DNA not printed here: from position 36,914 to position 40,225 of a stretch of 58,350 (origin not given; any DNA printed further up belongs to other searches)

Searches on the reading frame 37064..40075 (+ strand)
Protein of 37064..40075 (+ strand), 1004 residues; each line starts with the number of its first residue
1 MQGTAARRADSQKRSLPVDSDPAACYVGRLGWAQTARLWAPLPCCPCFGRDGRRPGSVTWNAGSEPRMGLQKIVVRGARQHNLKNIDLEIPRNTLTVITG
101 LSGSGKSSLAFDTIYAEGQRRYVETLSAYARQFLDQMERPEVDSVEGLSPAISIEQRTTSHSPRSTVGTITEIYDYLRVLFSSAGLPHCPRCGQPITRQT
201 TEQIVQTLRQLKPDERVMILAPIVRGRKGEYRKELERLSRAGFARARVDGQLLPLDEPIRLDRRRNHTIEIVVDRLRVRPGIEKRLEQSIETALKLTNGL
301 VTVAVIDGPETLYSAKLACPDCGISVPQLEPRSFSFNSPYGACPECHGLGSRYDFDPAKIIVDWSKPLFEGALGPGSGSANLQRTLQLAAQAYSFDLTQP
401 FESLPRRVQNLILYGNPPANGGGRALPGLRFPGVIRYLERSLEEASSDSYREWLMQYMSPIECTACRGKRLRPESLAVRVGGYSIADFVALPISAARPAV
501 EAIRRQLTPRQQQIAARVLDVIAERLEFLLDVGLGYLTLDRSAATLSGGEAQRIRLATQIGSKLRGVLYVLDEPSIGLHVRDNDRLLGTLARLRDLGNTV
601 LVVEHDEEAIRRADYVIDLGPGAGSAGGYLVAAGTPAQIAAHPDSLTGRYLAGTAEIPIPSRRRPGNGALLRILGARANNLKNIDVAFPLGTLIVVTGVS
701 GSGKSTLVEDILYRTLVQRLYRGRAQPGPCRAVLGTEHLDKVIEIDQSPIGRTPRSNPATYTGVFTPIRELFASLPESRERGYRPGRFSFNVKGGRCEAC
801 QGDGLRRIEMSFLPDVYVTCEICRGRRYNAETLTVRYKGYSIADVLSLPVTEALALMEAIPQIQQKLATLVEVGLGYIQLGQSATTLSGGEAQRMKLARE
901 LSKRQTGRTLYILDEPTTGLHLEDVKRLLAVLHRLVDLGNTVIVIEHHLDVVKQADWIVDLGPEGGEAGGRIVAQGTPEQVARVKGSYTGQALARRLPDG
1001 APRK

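Call 57: search_protein_families(library=pfam, proteins=[window:37064-40075:+], max_evalue=0.00001)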
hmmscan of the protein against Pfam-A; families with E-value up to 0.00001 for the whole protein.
window:37064-40075:+ (1004 aa): 7 families
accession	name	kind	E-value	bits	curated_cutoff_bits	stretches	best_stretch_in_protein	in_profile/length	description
PF17760.6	UvrA_inter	-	7.5e-38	129.2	23.3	1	199-305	1-107/109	UvrA interaction domain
PF00005.33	ABC_tran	-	2.4e-21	77.2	25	0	863-918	85-137/137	ABC transporter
PF17755.6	UvrA_DNA-bind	-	8.2e-20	71.6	23.2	1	356-455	1-109/110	UvrA DNA-binding domain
PF02463.25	SMC_N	-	5.3e-11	42.8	40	0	884-960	134-210/220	RecF/RecN/SMC N terminal domain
PF13191.12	AAA_16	-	1.6e-07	32.4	32.6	0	692-719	25-51/167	AAA ATPase domain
PF13555.12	AAA_29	-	2e-07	31.1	27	0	693-709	24-40/61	P-loop containing region of AAA domain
PF13476.12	AAA_23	-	4.8e-06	27.8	27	0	72-109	1-35/201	AAA domain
